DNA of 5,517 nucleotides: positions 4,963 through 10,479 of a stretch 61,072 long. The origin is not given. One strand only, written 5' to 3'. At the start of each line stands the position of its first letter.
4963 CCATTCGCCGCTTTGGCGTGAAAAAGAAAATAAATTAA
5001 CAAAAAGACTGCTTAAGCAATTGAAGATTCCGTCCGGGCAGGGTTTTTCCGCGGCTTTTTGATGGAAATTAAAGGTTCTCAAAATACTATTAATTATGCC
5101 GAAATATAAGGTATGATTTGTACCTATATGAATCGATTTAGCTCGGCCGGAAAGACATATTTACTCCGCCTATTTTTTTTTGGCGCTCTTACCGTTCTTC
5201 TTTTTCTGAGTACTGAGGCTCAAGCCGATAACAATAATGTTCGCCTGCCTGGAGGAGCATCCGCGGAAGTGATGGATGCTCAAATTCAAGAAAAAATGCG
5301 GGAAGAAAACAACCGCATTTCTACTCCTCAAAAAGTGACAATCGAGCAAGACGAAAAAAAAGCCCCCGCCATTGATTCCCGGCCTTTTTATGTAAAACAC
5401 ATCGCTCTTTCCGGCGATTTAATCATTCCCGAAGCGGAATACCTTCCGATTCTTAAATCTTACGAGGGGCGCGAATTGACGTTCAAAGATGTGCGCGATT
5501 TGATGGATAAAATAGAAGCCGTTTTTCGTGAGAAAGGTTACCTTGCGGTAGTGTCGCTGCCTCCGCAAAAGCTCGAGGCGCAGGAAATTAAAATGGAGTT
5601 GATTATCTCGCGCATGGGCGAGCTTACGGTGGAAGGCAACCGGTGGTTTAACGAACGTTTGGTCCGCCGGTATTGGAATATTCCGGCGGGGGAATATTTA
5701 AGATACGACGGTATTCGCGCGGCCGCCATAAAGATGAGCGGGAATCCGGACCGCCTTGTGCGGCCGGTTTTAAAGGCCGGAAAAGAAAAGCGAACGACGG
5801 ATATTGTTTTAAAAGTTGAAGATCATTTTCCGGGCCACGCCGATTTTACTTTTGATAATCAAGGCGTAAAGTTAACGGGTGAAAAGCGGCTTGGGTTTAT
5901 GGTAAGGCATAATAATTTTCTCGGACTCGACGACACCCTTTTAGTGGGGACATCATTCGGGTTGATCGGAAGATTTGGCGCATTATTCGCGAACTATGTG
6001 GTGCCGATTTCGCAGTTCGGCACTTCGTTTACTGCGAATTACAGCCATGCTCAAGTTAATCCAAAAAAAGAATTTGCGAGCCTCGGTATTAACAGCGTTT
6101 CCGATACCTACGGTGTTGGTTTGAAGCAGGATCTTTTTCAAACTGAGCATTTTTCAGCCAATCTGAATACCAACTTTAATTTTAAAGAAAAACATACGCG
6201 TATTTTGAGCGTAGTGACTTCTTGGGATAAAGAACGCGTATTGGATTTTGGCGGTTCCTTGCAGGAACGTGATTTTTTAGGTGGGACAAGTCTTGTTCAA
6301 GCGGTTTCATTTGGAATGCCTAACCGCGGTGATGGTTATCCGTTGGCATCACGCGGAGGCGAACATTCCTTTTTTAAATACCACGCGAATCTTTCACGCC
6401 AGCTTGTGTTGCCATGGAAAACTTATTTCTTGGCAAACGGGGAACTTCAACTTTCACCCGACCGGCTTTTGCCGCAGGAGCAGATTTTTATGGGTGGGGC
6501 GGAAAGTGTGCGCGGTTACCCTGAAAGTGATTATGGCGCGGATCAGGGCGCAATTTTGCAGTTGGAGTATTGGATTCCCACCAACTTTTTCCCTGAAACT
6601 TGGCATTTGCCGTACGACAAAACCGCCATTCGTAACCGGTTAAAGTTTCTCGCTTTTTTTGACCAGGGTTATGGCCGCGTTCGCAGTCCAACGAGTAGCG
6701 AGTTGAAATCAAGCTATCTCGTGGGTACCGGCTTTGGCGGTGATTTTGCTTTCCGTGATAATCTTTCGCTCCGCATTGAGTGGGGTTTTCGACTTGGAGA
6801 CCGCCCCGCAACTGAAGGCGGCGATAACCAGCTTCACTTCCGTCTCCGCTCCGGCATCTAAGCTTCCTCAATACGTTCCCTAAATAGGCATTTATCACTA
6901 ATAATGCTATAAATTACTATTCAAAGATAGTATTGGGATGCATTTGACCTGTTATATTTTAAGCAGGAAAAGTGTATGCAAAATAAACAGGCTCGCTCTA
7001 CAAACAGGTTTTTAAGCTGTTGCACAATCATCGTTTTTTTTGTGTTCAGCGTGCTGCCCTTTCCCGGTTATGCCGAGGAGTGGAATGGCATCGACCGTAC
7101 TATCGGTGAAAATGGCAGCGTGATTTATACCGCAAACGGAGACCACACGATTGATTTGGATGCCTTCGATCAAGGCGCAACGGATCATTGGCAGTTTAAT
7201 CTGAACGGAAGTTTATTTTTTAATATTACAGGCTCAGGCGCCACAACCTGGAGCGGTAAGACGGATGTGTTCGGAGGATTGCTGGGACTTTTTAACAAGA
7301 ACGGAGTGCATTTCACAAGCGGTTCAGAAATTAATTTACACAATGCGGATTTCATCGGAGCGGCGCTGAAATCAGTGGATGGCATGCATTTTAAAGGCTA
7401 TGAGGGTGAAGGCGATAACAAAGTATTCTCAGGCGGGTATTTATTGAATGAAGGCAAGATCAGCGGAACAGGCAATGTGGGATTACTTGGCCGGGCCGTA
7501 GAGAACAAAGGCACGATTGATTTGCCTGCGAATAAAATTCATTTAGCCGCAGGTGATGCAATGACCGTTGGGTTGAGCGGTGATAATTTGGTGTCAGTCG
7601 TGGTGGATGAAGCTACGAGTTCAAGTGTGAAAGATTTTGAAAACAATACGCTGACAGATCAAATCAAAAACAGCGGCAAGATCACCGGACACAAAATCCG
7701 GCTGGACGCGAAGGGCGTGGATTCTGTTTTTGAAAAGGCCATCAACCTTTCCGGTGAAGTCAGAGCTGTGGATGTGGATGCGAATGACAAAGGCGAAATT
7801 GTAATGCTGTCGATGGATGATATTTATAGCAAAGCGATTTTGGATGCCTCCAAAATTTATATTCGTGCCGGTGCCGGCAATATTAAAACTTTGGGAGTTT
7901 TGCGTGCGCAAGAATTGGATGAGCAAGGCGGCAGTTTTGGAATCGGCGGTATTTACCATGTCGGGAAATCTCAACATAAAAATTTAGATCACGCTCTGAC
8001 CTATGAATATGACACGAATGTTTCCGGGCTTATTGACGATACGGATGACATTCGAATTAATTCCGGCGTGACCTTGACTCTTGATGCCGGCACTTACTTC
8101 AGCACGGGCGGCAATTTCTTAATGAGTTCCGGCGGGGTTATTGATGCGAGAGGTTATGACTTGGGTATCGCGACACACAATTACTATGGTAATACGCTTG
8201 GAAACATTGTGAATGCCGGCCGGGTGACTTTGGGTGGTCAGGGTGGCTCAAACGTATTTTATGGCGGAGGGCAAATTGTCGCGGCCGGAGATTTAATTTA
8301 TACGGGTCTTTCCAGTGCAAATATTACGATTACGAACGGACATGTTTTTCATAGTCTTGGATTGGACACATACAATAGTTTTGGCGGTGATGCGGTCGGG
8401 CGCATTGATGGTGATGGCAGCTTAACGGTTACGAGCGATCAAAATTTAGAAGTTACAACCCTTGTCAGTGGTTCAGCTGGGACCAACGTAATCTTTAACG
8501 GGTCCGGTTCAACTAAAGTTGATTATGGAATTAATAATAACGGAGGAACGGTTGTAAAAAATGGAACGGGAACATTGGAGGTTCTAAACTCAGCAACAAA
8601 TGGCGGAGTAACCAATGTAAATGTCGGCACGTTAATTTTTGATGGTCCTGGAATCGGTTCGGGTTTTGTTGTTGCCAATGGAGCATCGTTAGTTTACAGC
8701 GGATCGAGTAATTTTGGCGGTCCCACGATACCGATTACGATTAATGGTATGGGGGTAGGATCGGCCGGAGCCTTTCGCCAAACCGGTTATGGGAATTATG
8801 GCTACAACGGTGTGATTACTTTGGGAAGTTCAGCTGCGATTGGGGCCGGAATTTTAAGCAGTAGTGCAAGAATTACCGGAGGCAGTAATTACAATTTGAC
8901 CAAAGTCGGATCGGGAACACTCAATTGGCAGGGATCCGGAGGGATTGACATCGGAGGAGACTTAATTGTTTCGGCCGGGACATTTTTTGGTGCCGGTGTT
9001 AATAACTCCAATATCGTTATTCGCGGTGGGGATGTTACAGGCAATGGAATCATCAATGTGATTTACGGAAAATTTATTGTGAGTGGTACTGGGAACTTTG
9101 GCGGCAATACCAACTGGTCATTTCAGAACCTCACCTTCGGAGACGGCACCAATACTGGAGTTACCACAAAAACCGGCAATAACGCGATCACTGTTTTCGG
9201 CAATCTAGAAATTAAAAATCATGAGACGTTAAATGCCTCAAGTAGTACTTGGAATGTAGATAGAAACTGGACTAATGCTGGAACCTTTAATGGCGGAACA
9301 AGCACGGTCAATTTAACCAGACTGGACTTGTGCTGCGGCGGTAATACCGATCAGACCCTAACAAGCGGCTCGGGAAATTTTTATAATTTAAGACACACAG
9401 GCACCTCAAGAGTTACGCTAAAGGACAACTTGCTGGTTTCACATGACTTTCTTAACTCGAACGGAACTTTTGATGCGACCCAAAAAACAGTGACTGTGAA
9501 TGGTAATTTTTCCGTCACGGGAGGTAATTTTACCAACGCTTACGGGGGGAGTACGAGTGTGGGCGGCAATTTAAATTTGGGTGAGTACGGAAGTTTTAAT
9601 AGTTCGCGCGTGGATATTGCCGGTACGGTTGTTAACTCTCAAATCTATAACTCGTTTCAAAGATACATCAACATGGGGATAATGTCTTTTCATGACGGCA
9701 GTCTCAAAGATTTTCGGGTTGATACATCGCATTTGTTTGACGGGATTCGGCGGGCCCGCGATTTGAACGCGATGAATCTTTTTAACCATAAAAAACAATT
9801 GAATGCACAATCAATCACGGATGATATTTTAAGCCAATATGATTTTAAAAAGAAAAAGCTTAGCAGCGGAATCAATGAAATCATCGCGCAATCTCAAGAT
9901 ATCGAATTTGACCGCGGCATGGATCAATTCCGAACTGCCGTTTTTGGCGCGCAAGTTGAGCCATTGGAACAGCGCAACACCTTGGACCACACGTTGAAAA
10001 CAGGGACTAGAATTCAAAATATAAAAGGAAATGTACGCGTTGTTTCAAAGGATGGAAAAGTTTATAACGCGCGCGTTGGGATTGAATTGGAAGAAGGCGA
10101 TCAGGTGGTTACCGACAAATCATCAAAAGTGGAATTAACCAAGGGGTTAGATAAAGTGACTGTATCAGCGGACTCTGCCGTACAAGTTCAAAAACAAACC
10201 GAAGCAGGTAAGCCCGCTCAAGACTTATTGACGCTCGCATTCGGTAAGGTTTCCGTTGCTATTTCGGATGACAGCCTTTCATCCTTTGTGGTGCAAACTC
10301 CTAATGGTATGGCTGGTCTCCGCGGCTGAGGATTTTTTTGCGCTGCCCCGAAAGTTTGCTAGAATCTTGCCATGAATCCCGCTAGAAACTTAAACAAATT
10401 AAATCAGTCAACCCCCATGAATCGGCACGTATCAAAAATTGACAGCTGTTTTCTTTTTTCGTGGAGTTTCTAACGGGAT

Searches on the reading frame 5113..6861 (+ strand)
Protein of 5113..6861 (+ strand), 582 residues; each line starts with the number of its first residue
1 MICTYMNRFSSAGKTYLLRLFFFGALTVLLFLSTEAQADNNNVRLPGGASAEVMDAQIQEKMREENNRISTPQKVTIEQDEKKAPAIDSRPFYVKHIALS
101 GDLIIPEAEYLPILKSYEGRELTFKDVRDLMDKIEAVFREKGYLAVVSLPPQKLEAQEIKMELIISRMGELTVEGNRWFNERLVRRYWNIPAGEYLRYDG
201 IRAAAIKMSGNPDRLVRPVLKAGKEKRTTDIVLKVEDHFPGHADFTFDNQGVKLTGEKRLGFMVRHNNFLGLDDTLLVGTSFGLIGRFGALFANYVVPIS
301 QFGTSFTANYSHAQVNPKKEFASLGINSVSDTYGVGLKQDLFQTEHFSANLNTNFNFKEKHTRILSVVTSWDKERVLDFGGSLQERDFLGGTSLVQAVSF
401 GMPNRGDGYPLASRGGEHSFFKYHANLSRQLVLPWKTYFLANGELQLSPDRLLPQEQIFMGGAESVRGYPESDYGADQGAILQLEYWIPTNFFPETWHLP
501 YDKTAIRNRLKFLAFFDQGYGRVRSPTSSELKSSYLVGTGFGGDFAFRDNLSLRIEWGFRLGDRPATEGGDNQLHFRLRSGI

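Call 31: search_protein_families(library=ncbifam, proteins=[window:5113-6861:+], max_evalue=0.00001)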
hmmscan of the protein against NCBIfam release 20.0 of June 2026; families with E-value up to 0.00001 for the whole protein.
window:5113-6861:+ (582 aa): 1 family
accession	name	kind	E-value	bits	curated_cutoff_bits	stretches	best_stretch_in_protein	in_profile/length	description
TIGR03303.1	OM_YaeT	equivalog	4e-07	28.8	297.15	1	92-493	241-663/741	outer membrane protein assembly factor BamA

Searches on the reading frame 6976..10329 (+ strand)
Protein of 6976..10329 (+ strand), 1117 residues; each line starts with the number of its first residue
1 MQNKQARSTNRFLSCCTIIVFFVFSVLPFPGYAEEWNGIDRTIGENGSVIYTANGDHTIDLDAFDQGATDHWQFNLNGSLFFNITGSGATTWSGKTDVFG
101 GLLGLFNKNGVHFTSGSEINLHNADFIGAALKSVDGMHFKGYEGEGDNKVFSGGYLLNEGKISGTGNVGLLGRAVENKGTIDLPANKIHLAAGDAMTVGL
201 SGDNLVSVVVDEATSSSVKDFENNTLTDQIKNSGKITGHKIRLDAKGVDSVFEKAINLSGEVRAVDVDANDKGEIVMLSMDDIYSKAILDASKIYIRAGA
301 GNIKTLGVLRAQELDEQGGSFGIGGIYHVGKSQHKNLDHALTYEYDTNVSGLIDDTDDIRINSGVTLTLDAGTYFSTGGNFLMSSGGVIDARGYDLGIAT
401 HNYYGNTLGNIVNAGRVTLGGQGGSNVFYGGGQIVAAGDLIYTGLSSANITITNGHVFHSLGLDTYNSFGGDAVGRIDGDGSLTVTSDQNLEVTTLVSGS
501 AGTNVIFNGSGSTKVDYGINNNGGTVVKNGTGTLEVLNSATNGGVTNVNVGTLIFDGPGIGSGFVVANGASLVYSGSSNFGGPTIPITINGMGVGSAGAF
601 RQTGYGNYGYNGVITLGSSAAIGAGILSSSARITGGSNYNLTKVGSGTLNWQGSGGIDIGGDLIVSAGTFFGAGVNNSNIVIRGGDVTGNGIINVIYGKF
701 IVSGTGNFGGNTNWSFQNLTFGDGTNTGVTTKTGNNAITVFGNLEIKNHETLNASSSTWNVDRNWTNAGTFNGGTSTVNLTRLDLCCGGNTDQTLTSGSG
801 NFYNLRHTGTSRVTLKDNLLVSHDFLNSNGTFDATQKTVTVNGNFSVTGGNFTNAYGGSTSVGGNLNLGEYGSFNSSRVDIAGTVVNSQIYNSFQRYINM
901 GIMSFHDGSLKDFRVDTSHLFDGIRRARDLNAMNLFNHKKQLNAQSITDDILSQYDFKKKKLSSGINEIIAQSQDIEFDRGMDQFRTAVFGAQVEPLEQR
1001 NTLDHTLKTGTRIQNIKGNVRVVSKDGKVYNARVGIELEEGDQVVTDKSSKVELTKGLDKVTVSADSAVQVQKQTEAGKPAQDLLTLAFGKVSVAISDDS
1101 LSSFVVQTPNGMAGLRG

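Call 31: search_protein_families(library=ncbifam, proteins=[window:6976-10329:+], max_evalue=0.00001)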
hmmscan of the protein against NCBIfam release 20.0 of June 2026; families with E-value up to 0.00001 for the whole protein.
window:6976-10329:+ (1117 aa): 1 family
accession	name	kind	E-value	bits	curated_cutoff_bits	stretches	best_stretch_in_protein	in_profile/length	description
NF033682.1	retention_LapA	subfamily_domain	2.5e-08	34.2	50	1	1012-1079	5-74/145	retention module-containing protein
